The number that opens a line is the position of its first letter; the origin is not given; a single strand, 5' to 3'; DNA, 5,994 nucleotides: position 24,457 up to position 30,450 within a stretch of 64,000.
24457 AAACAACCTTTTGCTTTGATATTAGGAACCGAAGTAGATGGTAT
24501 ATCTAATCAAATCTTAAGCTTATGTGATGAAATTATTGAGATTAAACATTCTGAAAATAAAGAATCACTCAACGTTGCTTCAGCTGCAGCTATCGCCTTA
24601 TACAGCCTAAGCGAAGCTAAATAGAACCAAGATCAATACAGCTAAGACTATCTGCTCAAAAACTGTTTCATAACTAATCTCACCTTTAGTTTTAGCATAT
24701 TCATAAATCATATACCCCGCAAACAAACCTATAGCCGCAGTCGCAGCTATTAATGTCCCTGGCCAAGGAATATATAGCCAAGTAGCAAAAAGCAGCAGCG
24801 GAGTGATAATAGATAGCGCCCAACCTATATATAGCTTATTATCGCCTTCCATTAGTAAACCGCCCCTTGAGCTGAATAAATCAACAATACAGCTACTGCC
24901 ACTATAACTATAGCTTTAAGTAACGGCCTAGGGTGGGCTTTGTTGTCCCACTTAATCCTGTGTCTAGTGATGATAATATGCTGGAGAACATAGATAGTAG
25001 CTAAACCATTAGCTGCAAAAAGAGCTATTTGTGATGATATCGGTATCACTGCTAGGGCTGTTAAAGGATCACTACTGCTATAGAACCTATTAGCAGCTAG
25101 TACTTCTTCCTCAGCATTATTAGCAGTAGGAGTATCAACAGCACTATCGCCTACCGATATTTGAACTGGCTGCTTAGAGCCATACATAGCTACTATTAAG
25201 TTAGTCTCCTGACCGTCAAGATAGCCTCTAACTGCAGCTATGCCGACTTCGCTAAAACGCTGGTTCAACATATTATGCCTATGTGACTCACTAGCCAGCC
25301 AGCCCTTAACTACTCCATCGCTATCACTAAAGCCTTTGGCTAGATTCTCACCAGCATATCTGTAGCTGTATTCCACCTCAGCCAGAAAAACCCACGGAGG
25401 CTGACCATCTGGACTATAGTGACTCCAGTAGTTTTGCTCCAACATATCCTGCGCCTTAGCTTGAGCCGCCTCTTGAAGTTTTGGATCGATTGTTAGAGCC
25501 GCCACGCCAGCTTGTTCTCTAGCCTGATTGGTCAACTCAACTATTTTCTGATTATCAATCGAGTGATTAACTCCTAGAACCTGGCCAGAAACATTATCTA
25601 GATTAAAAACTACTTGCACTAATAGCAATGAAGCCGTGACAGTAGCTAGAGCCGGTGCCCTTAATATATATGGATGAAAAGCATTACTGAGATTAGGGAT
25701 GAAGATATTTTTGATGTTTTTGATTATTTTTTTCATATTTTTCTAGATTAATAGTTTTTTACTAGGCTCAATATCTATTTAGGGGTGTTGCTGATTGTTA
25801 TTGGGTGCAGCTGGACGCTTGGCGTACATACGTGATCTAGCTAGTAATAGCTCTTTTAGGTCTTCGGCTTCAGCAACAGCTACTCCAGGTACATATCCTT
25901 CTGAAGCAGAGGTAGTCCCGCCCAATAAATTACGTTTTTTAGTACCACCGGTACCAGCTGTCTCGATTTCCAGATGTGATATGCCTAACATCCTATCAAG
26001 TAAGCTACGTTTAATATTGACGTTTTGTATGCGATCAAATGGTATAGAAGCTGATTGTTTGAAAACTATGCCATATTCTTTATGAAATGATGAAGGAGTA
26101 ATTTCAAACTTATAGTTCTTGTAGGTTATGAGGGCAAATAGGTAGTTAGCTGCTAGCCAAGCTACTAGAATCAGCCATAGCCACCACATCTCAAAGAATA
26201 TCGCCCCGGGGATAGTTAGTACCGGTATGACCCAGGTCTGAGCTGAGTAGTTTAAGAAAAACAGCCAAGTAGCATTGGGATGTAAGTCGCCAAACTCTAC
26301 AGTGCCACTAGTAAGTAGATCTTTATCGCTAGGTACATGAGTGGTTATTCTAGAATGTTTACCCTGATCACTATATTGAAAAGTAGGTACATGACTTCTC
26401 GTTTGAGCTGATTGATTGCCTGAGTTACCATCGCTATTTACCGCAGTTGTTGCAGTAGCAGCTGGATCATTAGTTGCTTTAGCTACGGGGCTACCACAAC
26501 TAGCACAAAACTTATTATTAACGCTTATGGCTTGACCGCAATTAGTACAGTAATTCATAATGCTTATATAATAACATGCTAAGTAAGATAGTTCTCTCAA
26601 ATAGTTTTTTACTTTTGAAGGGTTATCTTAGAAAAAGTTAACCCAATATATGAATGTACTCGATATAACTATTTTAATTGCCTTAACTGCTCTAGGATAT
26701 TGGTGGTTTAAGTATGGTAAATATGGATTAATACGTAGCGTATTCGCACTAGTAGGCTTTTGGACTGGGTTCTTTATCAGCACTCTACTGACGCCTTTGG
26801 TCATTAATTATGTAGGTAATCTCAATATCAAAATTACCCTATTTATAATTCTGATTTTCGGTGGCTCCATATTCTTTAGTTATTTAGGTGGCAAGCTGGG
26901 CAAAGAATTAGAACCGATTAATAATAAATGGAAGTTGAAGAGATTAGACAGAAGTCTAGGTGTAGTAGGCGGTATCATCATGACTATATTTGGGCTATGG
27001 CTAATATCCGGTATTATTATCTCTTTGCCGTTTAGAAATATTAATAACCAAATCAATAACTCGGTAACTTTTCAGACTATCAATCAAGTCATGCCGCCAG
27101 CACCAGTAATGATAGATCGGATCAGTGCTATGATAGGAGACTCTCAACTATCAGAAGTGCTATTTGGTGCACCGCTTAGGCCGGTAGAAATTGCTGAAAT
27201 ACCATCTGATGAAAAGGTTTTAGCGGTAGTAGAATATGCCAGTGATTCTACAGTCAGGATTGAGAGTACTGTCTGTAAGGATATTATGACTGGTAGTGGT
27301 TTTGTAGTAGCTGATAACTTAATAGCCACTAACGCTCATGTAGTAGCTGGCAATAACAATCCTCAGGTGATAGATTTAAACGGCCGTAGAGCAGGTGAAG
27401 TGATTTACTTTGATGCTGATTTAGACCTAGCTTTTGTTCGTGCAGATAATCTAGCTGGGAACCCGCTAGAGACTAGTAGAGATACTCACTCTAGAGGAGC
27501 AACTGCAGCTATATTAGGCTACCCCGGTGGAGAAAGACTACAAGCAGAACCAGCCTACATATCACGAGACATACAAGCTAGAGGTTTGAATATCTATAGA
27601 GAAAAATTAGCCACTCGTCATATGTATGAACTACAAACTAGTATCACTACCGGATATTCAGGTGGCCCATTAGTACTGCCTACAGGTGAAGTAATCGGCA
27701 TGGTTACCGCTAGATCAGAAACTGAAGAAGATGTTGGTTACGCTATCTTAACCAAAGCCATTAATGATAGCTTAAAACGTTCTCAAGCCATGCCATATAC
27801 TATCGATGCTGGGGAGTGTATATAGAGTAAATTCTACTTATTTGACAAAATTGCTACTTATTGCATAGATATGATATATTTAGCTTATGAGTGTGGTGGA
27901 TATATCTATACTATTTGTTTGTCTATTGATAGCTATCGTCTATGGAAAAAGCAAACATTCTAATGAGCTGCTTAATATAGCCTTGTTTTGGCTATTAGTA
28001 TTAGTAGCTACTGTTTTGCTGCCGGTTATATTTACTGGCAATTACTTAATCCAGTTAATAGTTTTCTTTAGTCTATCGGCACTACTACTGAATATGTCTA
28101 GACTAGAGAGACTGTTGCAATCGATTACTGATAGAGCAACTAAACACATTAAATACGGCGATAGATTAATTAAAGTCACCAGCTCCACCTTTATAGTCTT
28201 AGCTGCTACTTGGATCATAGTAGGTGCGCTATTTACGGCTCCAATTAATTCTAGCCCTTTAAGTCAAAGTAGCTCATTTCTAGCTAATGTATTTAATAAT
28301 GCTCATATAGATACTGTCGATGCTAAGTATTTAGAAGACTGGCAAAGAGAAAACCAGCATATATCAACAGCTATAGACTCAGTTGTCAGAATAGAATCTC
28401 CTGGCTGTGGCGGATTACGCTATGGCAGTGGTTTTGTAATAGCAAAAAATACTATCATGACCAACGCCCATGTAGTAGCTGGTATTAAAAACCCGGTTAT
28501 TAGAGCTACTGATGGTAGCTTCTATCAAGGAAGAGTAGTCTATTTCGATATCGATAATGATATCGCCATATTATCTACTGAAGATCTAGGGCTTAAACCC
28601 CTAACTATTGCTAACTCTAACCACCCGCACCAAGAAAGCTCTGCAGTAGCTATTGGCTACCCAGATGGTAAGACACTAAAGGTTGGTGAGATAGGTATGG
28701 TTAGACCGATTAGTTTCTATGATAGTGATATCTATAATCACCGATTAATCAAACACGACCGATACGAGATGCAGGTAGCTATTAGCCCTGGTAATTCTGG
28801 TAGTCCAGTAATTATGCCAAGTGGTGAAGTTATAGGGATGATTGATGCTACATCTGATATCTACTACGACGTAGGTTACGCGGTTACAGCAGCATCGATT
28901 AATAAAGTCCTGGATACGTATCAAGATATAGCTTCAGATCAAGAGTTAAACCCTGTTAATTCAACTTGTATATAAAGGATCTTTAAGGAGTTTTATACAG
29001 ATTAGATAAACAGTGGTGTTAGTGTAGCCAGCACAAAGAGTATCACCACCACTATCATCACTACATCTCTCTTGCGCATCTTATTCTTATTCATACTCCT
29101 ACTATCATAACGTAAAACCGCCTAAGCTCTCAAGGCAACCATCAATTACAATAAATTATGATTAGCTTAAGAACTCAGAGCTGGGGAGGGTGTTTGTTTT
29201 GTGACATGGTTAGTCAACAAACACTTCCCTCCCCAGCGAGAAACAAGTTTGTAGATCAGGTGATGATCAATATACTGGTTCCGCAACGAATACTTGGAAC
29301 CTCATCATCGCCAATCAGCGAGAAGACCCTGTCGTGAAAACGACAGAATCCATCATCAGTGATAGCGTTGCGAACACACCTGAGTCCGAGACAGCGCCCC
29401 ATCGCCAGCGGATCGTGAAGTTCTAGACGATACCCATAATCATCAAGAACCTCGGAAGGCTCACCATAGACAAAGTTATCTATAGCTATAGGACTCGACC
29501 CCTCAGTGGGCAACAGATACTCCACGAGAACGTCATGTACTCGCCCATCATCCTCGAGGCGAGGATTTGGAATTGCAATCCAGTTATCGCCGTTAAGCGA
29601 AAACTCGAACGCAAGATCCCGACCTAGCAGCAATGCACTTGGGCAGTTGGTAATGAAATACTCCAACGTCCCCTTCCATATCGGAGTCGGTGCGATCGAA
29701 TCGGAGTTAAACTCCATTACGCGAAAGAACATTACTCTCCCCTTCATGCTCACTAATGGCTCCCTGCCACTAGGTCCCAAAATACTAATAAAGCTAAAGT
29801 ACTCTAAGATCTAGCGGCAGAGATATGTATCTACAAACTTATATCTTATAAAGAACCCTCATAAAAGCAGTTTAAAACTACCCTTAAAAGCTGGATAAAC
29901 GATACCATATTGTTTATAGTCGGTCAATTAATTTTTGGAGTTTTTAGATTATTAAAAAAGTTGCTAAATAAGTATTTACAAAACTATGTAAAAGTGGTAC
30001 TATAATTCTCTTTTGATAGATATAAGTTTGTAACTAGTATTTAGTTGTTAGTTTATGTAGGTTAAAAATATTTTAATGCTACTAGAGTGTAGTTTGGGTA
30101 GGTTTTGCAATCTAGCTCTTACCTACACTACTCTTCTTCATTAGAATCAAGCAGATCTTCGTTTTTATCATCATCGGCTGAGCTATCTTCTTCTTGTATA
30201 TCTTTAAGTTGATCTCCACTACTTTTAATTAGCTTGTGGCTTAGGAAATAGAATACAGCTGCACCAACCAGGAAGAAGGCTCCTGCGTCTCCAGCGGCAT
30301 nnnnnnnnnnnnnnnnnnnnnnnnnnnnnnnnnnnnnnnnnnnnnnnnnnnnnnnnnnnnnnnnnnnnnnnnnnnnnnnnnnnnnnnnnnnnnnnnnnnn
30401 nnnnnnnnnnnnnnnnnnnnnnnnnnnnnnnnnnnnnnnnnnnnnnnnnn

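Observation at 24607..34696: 10-kb secretome/surface cluster: CAP-domain protein, Zn-ribbon-bPH protein, 2 MarP-like proteases, membrane nuclease, giant Ig-repeat adhesin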

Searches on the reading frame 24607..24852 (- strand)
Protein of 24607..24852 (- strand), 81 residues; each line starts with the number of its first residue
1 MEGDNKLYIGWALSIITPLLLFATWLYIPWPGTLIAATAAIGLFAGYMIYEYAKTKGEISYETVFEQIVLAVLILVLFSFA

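Call 3: search_protein_families(library=pfam, proteins=[window:24607-24852:-], max_evalue=0.01)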
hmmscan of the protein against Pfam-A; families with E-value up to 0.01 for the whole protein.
window:24607-24852:- (81 aa): 0 families

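Call 27: search_protein_families(library=ncbifam, proteins=[window:24607-24852:-], max_evalue=0.01)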
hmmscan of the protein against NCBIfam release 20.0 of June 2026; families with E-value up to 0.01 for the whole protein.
window:24607-24852:- (81 aa): 0 families
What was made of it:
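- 24607..24852 (-): 81-aa small integral membrane protein (about 3 TM). Its start overlaps the CAP gene's stop by 1 nt, which suggests translational coupling. No Pfam or NCBIfam family (calls 3, 27).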

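Call 62: search_protein_families(library=phrogs, proteins=[window:24607-24852:-], max_evalue=0.1)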
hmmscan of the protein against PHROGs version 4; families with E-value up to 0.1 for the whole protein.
window:24607-24852:- (81 aa): 1 family
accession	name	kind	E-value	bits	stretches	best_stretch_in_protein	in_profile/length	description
phrog_15123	-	moron, auxiliary metabolic gene and host takeover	0.013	16.6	1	5-47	4-47/57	membrane protein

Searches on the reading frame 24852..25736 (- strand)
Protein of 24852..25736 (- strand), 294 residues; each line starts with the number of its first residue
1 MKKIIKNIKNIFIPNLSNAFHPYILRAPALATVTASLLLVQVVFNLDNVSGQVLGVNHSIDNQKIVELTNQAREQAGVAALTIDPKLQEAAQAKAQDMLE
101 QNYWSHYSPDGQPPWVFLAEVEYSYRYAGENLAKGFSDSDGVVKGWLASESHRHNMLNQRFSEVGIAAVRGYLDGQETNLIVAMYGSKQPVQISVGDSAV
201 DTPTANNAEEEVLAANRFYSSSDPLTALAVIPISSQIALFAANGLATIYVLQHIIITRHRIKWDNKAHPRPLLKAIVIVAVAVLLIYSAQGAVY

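Call 3: search_protein_families(library=pfam, proteins=[window:24852-25736:-], max_evalue=0.01)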
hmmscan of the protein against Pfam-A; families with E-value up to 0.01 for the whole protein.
window:24852-25736:- (294 aa): 1 family
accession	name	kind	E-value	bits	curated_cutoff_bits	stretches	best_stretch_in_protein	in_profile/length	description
PF00188.32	CAP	-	1.1e-20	75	21.1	1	67-174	2-108/117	Cysteine-rich secretory protein family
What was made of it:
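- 24852..25736 (-): CAP/SCP (YkwD-like) domain protein. It is tethered by an N-terminal TM and a C-terminal TM hairpin, and the CAP domain is predicted to face outward. PF00188 75 bits (call 3).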

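Call 27: search_protein_families(library=ncbifam, proteins=[window:24852-25736:-], max_evalue=0.01)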
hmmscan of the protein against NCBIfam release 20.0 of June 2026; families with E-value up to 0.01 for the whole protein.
window:24852-25736:- (294 aa): 2 families
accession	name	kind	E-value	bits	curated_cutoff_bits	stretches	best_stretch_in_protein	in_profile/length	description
TIGR02909.1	spore_YkwD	subfamily_domain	2.6e-30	104.9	171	1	61-172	4-115/127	uncharacterized protein, YkwD family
NF052539.1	DivAsocLipDalA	equivalog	3.4e-16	59.6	200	1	63-169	49-155/169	divisome-associated lipoprotein DalA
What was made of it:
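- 24852..25736 (-): TIGR02909 YkwD 105 bits (below the 171 cut-off) and DalA NF052539 60 bits (call 27).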

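Call 80: search_solved_structures(query=window:24852-25736:-, max_evalue=0.0001, show_alignments=1)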
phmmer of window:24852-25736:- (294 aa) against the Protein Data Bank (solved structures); distinct sequences matched with E-value up to 0.0001: 1.
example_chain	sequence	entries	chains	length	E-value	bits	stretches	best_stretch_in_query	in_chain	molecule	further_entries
4ifa_A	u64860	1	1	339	8.1e-14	55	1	62-168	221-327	Extracellular protein containing a SCP domain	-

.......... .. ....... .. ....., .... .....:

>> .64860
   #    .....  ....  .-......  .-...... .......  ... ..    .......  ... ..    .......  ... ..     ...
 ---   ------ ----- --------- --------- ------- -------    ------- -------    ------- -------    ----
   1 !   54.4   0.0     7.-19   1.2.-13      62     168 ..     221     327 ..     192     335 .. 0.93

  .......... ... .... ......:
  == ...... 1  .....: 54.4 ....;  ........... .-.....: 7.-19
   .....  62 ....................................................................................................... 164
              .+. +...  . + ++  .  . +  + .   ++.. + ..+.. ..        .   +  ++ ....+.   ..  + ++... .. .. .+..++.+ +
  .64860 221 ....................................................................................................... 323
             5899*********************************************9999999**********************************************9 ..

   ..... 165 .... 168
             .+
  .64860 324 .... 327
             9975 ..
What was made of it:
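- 24852..25736 (-): Best PDB match 4IFA, E 8e-14 (call 80).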

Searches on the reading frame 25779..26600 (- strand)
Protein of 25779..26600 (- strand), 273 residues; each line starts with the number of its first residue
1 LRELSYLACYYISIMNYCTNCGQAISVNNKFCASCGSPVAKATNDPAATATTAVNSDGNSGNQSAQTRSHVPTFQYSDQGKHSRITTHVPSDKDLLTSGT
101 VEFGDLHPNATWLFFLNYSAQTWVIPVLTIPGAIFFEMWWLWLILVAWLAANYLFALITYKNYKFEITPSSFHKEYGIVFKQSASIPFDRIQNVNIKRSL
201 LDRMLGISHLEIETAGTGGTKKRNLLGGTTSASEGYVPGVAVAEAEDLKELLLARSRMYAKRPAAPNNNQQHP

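Call 3: search_protein_families(library=pfam, proteins=[window:25779-26600:-], max_evalue=0.01)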
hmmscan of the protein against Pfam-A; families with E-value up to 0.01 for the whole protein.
window:25779-26600:- (273 aa): 6 families
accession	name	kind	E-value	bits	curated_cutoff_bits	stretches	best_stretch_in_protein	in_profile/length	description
PF03703.20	bPH_2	-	4.1e-16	59.4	22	1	160-251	1-77/78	Bacterial PH domain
PF13240.11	Zn_Ribbon_1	-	1.4e-06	28.4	25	1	17-39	1-23/23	zinc-ribbon domain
PF13248.11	Zn_ribbon_3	-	0.00017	21.4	27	1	15-38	2-25/26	zinc-ribbon domain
PF12773.13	DZR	-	0.00031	21.3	27.3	1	18-38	1-21/45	Double zinc ribbon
PF14803.11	Zn_ribbon_Nudix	-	0.00058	20.2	25.6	0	30-44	1-15/34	Nudix N-terminal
PF10005.14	Zn_ribbon_DZR_6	-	0.0024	19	23.4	1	17-56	3-42/93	zinc-ribbon domain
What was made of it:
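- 25779..26558 (-): Protein with a Zn-ribbon, a linker, a 2-TM hairpin and a bPH_2 domain (259 aa from the ATG). It is the first gene of the minus-strand unit ZnR-bPH > CAP > 81 aa. PF03703 and PF13240 (call 3).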

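Call 27: search_protein_families(library=ncbifam, proteins=[window:25779-26558:-], max_evalue=0.01)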
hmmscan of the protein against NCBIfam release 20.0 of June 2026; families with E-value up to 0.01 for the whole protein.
window:25779-26558:- (259 aa): 1 family
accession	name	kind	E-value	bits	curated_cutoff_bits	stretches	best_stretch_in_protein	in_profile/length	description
NF045510.1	4Cys_prefix_kin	domain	0.0002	21.5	24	0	13-24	14-25/26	4-Cys prefix domain-containing protein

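Call 63: search_protein_families(library=padloc, proteins=[window:25779-26558:-], max_evalue=0.1)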
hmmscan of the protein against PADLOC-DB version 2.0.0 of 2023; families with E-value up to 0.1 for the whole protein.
window:25779-26558:- (259 aa): 0 families

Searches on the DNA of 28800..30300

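Call 8: search_rna_families(source=window, start=28800, end=30300, threshold=evalue, max_evalue=1)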
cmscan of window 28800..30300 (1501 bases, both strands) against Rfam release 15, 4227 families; matches with E-value up to 1: 0.
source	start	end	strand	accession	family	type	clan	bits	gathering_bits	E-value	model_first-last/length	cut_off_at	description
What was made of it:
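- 29256..29732 (-): The 'compositional island': a 158-aa orphan protein gene with no TM or signal peptide. The N-terminal half is fast-evolving. The C-terminal half is conserved and carries a C-x4-C-x10-C-x2-H…C motif. No Rfam family (call 8).
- No Rfam family at E<=1 (call 8).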
